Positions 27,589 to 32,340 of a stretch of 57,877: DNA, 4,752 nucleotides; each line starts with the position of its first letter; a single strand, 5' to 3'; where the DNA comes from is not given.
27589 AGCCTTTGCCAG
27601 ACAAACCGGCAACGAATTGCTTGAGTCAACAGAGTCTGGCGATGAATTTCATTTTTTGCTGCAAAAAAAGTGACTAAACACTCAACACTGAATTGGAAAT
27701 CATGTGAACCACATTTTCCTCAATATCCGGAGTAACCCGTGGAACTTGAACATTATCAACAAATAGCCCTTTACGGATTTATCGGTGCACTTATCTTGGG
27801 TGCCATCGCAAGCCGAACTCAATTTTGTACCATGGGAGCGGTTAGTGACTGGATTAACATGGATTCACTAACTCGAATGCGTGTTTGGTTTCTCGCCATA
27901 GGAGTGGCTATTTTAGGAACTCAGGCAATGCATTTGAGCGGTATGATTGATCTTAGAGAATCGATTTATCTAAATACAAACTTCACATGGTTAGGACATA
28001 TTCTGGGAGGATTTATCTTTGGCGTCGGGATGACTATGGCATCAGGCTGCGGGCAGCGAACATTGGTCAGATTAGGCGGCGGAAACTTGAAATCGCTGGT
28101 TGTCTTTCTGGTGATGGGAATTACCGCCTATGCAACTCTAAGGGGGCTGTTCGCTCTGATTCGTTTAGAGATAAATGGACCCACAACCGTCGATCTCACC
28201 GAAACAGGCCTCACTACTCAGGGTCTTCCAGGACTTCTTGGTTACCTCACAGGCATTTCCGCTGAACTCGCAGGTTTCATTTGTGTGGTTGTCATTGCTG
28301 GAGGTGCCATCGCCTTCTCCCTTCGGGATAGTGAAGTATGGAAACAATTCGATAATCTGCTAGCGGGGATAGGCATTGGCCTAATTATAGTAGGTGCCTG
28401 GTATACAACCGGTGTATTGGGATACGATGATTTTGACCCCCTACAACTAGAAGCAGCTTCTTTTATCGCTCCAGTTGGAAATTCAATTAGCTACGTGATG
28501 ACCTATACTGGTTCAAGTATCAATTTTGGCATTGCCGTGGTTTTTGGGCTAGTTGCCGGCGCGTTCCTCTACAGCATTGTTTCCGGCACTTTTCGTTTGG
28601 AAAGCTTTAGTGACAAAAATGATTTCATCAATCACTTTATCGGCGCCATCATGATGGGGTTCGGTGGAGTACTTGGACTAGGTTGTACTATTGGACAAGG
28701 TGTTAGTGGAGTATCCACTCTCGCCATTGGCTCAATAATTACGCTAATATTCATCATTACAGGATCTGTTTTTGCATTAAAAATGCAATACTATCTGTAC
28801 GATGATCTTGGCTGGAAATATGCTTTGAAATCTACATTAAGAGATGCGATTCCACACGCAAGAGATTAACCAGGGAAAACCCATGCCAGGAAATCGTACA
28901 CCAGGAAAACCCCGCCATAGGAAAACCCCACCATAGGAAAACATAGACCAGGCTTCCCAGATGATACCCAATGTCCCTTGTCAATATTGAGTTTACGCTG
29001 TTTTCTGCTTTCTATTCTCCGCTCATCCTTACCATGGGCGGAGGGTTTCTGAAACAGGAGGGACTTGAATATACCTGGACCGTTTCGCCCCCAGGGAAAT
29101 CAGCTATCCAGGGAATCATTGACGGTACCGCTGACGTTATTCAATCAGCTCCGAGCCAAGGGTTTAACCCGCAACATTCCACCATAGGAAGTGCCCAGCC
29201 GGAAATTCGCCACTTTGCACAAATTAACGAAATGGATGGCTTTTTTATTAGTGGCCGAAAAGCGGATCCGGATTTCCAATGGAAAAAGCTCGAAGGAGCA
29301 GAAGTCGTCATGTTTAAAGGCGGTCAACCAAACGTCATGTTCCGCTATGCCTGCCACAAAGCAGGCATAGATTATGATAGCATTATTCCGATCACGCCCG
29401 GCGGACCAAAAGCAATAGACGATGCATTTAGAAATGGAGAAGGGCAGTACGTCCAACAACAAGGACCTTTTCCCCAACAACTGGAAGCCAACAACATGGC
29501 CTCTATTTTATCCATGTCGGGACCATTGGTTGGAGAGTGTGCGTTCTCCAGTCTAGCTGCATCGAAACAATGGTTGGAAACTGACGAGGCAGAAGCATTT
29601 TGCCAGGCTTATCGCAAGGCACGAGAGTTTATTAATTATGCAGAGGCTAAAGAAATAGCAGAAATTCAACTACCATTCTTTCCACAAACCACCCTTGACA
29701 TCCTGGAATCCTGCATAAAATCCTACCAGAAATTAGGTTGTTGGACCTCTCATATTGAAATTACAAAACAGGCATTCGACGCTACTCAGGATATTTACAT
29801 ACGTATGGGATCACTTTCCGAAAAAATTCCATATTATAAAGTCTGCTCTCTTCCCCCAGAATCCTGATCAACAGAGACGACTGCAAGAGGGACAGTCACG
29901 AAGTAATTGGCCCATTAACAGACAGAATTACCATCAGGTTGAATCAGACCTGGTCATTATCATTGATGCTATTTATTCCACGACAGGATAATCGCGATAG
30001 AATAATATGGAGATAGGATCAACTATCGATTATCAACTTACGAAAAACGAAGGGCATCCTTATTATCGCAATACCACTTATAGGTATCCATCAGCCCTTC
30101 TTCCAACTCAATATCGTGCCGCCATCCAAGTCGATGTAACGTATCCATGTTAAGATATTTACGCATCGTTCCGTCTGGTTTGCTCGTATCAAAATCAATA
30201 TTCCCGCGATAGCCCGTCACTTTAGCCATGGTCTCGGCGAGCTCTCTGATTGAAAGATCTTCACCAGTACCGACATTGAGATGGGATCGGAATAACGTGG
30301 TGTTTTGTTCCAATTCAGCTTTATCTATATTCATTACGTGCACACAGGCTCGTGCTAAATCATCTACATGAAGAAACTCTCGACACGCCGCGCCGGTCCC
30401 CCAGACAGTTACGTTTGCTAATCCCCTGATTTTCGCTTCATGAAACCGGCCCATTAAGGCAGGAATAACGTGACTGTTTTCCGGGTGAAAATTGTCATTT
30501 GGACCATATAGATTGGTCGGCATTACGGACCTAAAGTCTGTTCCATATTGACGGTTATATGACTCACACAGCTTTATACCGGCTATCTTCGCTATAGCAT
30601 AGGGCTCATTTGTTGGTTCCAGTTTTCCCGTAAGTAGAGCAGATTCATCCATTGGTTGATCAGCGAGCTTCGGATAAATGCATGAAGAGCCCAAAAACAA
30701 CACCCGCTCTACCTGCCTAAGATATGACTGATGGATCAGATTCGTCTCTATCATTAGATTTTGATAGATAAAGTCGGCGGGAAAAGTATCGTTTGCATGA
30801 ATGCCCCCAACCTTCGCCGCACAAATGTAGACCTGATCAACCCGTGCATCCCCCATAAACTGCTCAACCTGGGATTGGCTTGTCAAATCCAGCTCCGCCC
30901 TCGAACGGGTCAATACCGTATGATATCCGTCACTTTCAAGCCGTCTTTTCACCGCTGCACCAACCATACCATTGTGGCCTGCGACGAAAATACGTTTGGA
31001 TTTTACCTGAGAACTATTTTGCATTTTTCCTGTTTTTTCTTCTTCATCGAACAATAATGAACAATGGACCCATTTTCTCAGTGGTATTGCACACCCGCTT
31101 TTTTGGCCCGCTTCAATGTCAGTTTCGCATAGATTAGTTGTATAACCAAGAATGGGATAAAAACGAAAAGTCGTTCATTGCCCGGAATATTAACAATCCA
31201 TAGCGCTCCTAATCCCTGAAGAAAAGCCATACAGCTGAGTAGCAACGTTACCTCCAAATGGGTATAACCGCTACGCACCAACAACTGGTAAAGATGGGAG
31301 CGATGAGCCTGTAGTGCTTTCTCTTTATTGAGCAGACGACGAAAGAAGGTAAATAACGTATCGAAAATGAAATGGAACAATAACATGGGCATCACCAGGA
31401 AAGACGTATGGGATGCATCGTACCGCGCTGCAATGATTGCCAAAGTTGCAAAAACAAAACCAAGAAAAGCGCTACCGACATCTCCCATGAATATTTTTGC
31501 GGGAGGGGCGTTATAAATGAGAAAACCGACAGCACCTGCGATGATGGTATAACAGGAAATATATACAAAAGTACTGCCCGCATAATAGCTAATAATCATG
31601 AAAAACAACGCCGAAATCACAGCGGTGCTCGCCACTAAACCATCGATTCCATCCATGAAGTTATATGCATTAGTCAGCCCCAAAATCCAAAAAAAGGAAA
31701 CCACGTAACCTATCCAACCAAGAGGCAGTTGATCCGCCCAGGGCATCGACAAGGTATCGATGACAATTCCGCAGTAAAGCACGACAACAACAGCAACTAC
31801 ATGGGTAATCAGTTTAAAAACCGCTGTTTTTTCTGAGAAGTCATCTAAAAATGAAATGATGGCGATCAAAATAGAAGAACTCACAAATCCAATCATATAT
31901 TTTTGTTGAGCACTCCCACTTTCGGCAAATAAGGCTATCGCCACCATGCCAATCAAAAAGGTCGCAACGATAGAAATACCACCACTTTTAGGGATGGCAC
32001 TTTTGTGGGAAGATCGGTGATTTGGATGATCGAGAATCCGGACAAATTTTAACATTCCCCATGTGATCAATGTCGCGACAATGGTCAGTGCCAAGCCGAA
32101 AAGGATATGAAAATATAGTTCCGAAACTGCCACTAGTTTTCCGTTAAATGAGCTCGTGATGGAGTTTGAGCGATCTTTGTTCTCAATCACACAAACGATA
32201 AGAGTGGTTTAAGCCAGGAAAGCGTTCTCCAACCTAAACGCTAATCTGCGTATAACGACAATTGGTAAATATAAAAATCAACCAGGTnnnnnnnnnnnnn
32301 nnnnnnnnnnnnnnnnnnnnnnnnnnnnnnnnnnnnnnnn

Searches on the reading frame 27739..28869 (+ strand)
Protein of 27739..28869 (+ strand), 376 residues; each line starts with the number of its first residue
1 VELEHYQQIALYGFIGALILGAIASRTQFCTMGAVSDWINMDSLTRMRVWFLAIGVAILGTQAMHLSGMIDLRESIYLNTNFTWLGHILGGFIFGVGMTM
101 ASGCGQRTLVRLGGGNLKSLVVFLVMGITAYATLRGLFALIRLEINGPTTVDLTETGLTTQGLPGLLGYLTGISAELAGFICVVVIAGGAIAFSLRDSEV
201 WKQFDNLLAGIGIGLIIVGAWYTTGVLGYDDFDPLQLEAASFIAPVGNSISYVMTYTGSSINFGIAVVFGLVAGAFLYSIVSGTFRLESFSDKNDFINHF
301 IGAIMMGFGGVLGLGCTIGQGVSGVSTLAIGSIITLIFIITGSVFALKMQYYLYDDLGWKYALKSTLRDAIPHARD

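Call 30: search_protein_families(library=pfam, proteins=[window:27739-28869:+], max_evalue=0.00001)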
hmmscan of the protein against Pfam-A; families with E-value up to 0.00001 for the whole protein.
window:27739-28869:+ (376 aa): 1 family
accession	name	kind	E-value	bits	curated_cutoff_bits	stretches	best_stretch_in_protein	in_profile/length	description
PF04143.19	Sulf_transp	-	4.1e-65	220.8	27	1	26-344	1-309/310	Sulphur transport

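Call 66: search_protein_families(library=ncbifam, proteins=[window:27739-28869:+], max_evalue=0.001)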
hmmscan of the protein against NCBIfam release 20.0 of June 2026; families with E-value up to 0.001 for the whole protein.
window:27739-28869:+ (376 aa): 4 families
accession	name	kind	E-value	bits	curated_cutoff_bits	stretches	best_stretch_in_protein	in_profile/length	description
NF052577.1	ThSTportTsuASprch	equivalog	3.4e-30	105.5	400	1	11-354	3-328/330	thiosulfate transporter TsuA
NF041049.1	thio_trans_TsuA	exception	2.6e-22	79.4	645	2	10-127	4-116/348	thiosulfate utilization transporter TsuA/YeeE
NF033796.1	selen_YedE_FdhT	exception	3.1e-10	39.8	350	2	266-350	74-158/387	selenium metabolism membrane protein YedE/FdhT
TIGR04112.1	seleno_YedE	equivalog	5.9e-10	38.8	200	1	12-139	187-309/337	YedE family putative selenium transporter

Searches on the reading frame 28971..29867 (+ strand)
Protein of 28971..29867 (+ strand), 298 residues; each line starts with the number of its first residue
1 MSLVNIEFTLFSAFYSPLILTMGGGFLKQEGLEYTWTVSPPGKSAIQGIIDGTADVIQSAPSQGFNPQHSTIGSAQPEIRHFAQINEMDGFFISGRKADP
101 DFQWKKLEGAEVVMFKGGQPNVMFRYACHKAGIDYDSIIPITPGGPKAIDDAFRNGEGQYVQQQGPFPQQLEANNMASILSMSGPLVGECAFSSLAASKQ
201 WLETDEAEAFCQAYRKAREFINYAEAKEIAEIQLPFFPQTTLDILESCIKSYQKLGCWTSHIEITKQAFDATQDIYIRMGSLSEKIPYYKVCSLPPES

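Call 30: search_protein_families(library=pfam, proteins=[window:28971-29867:+], max_evalue=0.00001)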
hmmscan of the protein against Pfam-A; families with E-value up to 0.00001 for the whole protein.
window:28971-29867:+ (298 aa): 1 family
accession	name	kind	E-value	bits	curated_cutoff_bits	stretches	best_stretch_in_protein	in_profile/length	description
PF13379.11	NMT1_2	-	1.8e-06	28.4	24.7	1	16-229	19-247/252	NMT1-like family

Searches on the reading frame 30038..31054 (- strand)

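Call 30: search_protein_families(library=pfam, proteins=[window:30038-31054:-], max_evalue=0.00001)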
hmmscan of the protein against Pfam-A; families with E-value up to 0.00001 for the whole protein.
window:30038-31054:- (338 aa): 3 families
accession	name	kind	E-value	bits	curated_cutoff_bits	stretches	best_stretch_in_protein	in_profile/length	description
PF01370.27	Epimerase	-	4.7e-63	213.2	20.9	1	22-243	1-227/240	NAD dependent epimerase/dehydratase family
PF16363.11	GDP_Man_Dehyd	-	1.2e-17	64.8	27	1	54-323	58-331/332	GDP-mannose 4,6 dehydratase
PF04321.23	RmlD_sub_bind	-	1.7e-07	31.1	27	1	21-80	2-60/287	RmlD substrate binding domain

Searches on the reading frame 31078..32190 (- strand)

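Call 30: search_protein_families(library=pfam, proteins=[window:31078-32190:-], max_evalue=0.00001)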
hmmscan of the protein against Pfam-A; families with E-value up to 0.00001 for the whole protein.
window:31078-32190:- (370 aa): 1 family
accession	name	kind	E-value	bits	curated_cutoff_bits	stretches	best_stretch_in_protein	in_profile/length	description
PF00953.26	Glycos_transf_4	-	1.2e-38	133.1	27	1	100-254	2-159/160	Glycosyl transferase family 4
